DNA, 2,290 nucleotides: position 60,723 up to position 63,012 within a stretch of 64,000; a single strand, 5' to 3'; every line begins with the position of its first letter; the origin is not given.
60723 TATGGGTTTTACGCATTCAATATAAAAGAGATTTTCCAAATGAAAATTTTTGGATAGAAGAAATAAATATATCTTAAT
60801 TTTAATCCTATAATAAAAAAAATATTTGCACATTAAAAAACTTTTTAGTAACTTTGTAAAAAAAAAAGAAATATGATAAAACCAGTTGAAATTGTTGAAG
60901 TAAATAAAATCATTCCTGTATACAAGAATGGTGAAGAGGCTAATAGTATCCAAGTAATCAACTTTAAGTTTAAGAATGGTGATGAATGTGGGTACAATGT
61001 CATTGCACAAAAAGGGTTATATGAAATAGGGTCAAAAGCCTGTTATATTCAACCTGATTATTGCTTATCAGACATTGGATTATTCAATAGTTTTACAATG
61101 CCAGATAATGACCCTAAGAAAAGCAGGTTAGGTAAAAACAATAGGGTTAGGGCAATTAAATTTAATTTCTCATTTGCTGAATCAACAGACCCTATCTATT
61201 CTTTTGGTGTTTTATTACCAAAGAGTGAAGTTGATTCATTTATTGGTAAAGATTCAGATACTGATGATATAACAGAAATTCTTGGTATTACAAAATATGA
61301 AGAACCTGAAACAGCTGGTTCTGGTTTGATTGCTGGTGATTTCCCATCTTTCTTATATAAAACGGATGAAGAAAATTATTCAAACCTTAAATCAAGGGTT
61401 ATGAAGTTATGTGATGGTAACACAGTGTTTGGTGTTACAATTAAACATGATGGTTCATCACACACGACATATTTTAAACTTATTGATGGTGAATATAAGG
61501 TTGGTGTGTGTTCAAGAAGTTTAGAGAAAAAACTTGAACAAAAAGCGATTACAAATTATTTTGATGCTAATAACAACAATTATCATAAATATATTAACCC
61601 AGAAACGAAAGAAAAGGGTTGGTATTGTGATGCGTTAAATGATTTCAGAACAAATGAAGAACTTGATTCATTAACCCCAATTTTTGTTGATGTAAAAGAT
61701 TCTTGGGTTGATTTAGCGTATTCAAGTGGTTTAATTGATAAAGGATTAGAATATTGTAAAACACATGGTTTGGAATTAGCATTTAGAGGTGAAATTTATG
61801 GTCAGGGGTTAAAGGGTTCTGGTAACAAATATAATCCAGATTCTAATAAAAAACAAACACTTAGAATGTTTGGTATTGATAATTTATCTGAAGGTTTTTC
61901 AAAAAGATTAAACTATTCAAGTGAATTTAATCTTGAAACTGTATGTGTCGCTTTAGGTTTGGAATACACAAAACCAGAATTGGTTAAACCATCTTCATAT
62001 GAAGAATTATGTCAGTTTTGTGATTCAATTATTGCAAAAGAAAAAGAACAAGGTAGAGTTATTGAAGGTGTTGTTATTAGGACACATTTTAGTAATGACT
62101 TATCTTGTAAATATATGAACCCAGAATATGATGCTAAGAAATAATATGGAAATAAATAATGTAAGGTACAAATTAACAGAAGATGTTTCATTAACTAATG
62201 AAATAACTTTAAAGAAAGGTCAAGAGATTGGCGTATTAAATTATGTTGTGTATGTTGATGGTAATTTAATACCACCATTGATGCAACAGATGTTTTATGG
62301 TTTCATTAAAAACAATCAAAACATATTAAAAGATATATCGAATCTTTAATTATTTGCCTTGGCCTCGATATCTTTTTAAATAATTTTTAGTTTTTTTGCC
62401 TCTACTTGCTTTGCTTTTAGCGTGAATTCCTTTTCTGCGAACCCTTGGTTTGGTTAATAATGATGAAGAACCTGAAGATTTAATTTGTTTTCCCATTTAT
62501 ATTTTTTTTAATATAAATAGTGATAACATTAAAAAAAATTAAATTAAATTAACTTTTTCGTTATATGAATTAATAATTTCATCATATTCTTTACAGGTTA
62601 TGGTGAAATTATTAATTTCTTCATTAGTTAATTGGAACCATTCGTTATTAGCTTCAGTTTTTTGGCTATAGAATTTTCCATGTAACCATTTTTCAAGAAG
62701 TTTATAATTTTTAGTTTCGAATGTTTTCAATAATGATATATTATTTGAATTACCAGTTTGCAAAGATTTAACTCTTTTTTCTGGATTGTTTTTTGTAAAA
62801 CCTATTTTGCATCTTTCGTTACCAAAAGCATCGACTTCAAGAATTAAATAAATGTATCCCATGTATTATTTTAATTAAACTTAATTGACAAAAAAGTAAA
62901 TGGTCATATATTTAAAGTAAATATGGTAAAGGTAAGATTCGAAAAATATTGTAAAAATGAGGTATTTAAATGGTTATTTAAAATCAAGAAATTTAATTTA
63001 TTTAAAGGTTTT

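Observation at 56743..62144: RNA healing-and-sealing cassette: polynucleotide kinase fused to a 2H phosphoesterase, plus two RNA ligases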

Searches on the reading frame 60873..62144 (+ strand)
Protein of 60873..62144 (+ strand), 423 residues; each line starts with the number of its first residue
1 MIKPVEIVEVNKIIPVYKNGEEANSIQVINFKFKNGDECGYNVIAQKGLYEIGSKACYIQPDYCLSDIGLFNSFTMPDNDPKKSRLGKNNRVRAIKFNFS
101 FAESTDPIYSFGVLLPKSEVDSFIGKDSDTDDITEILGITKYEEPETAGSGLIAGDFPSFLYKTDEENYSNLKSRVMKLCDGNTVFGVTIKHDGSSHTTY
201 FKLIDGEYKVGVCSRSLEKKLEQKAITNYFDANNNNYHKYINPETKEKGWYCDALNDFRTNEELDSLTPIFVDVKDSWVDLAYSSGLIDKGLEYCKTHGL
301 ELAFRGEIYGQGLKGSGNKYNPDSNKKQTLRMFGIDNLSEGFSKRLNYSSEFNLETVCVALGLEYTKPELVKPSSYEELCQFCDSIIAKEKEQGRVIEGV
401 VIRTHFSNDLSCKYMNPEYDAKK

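Call 3: search_protein_families(library=pfam, proteins=[window:60873-62144:+], max_evalue=0.1)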
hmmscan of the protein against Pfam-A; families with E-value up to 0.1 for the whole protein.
window:60873-62144:+ (423 aa): 2 families
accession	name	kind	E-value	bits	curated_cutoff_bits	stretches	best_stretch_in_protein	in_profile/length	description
PF09511.15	RNA_lig_T4_1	-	0.003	17.9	28.3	1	326-407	136-211/227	RNA ligase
PF09414.15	RNA_ligase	-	0.0031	18.1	27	1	188-405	5-158/171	RNA ligase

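Call 4: search_protein_families(library=phrogs, proteins=[window:60873-62144:+], max_evalue=0.01)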
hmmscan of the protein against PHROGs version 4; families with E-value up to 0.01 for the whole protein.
window:60873-62144:+ (423 aa): 1 family
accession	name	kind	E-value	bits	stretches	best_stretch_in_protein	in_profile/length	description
phrog_968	-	DNA, RNA and nucleotide metabolism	5.7e-35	122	1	40-421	35-390/398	RNA ligase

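Call 6: search_solved_structures(query=window:60873-62144:+, max_evalue=1, show_alignments=3)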
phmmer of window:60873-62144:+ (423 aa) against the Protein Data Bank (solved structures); distinct sequences matched with E-value up to 1: 9.
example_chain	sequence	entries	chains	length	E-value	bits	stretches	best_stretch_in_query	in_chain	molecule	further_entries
6vt3_A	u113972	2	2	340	5.9e-15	58.2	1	110-220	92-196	RNA Ligase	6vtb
5cot_A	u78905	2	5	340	6.4e-15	58.1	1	110-220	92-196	Naegleria gruberi RNA ligase | RNA ligase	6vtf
6vt8_A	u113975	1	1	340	7e-15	57.9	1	110-220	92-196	RNA Ligase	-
6vt4_A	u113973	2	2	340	1.2e-14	57.1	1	110-220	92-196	RNA Ligase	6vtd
6vt9_A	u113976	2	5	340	1.4e-14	57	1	110-220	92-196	RNA ligase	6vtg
5cou_A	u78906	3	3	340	4.3e-14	55.3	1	110-220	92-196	Naegleria gruberi RNA ligase | RNA ligase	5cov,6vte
6vt0_A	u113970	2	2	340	4.3e-14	55.3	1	110-220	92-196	RNA Ligase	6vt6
6vt5_A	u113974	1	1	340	4.4e-14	55.3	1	110-220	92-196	RNA Ligase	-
6vt1_A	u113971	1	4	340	8.2e-14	54.4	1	110-220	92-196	RNA Ligase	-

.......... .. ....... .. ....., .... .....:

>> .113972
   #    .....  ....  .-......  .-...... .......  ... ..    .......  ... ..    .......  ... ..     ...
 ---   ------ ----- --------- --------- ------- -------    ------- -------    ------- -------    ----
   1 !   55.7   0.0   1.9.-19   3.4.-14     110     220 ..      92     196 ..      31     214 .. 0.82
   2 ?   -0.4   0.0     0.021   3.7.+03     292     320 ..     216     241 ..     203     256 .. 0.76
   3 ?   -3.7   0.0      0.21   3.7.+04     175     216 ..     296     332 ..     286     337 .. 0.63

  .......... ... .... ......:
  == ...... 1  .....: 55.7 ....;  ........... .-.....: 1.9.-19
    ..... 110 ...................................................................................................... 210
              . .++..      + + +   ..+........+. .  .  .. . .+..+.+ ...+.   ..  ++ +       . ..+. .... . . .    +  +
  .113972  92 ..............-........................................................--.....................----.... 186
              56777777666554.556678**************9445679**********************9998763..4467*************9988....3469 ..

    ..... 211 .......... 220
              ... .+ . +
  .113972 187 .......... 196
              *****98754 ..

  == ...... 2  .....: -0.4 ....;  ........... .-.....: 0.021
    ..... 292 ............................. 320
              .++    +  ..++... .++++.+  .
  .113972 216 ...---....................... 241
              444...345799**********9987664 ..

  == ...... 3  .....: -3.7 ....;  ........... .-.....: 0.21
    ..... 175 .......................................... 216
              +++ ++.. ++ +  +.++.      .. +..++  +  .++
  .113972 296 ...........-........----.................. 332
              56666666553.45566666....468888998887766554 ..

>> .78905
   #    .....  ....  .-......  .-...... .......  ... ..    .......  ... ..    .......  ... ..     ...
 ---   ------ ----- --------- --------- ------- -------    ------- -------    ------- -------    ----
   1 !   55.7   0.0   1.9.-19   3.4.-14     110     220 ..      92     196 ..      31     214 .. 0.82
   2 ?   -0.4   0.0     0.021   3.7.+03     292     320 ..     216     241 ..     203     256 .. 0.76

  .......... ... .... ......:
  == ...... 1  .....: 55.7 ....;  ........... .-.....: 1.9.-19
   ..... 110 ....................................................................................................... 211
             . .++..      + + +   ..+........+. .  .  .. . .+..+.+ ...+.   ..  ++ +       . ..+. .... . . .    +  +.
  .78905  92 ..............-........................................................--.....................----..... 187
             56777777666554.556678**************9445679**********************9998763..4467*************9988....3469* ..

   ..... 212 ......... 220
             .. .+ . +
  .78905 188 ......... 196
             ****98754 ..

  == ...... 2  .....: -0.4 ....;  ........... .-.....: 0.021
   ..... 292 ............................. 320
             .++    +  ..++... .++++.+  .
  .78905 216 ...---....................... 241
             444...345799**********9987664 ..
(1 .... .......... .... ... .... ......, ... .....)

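Call 35: find_homologous_proteins(query=window:60873-62144:+, max_evalue=0.001)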
Query window:60873-62144:+ (423 aa): 506 proteins with E <= 0.001 among 3135 candidates; the best 120 are listed.
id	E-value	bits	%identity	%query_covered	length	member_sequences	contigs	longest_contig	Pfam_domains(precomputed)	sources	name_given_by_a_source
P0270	3.6e-279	944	97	100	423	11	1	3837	-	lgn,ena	-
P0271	4.0e-231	785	79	100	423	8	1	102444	-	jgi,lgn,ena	jgi:hypothetical protein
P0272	7.6e-201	685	70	100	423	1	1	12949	PF09414.16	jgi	-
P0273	1.5e-190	652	67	100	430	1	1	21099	-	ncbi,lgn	-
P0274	2.8e-186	637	65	100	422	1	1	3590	-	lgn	-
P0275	1.2e-184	632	63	100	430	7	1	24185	PF09414.16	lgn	-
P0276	7.1e-184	630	64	100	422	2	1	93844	-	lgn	-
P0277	2.5e-183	628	63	100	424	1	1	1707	PF09414.16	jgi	-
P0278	3.5e-182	624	64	100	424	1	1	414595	PF09414.16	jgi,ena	jgi:RNA ligase (TIGR02306 family)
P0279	5.1e-182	623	65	100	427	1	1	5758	-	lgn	-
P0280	1.7e-181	622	64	100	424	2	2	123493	PF09414.16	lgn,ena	-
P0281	1.7e-180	618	64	100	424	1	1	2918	-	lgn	-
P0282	2.8e-180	618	63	100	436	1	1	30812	PF09511.16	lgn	-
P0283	3.7e-179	614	64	100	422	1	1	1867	-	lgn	-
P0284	6.4e-178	610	62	100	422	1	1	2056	PF09414.16,PF09511.16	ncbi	-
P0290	9.3e-176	603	62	100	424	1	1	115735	PF09414.16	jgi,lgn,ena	jgi:RNA ligase (TIGR02306 family)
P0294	4.6e-175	601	62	100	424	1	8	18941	PF09511.16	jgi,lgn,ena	jgi:RNA ligase (TIGR02306 family)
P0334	8.8e-163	560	59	100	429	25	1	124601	-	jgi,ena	jgi:RNA ligase (TIGR02306 family)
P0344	1.1e-158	547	57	100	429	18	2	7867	PF09414.16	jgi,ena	jgi:RNA ligase (TIGR02306 family)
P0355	2.9e-152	525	56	100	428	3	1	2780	-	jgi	jgi:RNA ligase (TIGR02306 family)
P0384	1.3e-130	454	52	100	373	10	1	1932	PF09414.16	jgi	jgi:RNA ligase (TIGR02306 family)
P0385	1.9e-130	454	52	100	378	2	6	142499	PF09414.16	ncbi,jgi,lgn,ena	jgi:RNA ligase (TIGR02306 family)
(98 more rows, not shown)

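Call 36: search_protein_families(library=ncbifam, proteins=[window:60873-62144:+], max_evalue=0.01)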
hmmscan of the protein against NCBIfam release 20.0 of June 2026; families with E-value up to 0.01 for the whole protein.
window:60873-62144:+ (423 aa): 1 family
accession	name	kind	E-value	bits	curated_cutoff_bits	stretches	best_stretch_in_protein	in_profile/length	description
TIGR02306.1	RNA_lig_DRB0094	equivalog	1.6e-14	53.5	151.15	1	40-233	27-209/341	RNA ligase (ATP)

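Call 40: search_solved_structures(query=A3, max_evalue=0.01, show_alignments=1)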
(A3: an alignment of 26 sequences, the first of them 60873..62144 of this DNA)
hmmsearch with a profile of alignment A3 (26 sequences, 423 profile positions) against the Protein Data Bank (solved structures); distinct sequences matched with E-value up to 0.01: 9.
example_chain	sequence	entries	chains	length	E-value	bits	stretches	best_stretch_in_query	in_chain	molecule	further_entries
6vt4_A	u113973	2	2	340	2.1e-18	69.5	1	110-223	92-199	RNA Ligase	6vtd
5cot_A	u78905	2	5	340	2.5e-18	69.2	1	110-223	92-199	Naegleria gruberi RNA ligase | RNA ligase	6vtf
6vt8_A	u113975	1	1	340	2.7e-18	69.1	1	110-224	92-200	RNA Ligase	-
6vt3_A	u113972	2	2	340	2.7e-18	69.1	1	110-223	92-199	RNA Ligase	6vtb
6vt9_A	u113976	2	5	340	2.4e-17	66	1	110-223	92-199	RNA ligase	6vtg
6vt0_A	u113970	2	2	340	3.1e-17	65.6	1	110-223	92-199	RNA Ligase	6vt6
6vt5_A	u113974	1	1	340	3.2e-17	65.6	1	110-223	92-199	RNA Ligase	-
5cou_A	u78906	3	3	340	3.7e-17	65.4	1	110-223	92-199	Naegleria gruberi RNA ligase | RNA ligase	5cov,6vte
6vt1_A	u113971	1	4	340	4.3e-17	65.2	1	110-223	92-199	RNA Ligase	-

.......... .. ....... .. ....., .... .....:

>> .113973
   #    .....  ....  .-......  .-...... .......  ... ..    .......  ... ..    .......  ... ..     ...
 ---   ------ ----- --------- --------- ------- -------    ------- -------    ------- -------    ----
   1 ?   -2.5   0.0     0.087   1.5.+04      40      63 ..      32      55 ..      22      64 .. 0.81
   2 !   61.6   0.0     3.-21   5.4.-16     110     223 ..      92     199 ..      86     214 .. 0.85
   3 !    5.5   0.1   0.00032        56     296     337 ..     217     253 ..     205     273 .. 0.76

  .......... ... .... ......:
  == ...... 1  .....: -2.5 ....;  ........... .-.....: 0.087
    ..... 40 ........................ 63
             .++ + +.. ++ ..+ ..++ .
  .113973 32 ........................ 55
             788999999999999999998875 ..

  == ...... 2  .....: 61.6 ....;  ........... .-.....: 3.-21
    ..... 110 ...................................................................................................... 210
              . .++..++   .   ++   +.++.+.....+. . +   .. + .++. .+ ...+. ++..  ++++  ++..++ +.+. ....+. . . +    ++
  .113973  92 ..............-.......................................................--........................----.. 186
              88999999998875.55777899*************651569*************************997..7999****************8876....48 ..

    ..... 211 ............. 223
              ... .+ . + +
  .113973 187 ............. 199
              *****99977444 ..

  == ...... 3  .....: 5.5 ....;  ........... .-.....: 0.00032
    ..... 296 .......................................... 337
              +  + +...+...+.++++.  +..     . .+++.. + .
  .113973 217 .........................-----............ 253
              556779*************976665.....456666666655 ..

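Call 56: find_encoding_contigs(protein=P0271, flank=10000, max_places=2)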
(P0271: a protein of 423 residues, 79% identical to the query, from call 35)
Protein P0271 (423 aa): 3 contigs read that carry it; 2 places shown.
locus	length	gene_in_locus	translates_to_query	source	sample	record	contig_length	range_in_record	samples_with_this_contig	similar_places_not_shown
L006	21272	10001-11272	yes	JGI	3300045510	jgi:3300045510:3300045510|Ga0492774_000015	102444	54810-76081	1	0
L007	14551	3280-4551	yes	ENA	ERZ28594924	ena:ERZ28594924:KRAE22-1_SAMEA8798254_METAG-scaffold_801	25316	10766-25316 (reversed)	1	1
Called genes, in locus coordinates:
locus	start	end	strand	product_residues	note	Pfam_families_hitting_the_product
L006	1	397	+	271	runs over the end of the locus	PF04446:Thg1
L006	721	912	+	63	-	-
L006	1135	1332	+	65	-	-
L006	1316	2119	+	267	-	PF01145:Band_7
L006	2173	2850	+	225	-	-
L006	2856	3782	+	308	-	PF13671:AAA_33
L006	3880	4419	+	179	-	-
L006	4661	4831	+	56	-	-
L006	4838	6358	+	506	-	PF09511:RNA_lig_T4_1, PF07661:MORN_2 (faint)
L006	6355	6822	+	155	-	-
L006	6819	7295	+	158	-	-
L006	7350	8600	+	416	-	-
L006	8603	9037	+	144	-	-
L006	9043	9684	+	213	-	-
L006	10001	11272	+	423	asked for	-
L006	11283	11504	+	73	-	-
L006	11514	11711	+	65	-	-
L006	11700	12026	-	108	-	PF10544:T5orf172, PF13455:MUG113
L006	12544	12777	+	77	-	-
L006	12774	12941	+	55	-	-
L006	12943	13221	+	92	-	-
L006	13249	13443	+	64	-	-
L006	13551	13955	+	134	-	-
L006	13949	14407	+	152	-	PF06114:Peptidase_M78 (weak)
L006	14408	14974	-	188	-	PF13539:Peptidase_M15_4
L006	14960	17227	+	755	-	-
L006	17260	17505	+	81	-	-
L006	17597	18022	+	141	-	PF09424:YqeY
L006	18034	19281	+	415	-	PF00004:AAA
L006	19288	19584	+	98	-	PF00856:SET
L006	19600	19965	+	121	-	-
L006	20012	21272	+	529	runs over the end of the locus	-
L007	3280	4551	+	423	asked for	-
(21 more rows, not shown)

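Call 60: search_protein_families(library=pfam, proteins=[L006:7350-8600:+, L006:3880-4419:+], max_evalue=0.01)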
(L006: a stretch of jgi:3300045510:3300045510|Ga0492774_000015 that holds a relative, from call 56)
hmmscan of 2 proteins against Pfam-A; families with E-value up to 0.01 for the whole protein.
L006:7350-8600:+ (416 aa): 0 families

L006:3880-4419:+ (179 aa): 0 families

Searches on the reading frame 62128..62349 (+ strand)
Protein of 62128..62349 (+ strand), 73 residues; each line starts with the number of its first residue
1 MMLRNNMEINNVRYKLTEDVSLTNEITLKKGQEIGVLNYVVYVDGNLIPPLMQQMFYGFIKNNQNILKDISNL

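Call 3: search_protein_families(library=pfam, proteins=[window:62128-62349:+], max_evalue=0.1)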
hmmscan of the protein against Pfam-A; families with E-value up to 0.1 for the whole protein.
window:62128-62349:+ (73 aa): 1 family
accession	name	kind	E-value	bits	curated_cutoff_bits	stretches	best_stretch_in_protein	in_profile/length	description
PF07943.18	PBP5_C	-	0.01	16.4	21.2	1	5-48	41-78/91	Penicillin-binding protein 5, C-terminal domain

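Call 4: search_protein_families(library=phrogs, proteins=[window:62128-62349:+], max_evalue=0.01)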
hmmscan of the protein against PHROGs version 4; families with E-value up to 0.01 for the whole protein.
window:62128-62349:+ (73 aa): 0 families

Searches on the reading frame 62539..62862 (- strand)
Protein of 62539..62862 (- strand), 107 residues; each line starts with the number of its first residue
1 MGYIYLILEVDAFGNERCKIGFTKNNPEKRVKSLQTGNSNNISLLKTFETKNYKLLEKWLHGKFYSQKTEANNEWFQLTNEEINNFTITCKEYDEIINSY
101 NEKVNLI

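Call 63: search_protein_families(library=pfam, proteins=[window:62539-62862:-], max_evalue=0.001)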
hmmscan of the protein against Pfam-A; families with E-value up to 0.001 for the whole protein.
window:62539-62862:- (107 aa): 2 families
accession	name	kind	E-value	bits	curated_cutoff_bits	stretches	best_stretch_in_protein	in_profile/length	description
PF13455.12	MUG113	-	2.1e-15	57.5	22.3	1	18-84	1-67/73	Meiotically up-regulated gene 113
PF10544.15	T5orf172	-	4.1e-14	53.3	20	1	2-86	1-96/101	T5orf172 domain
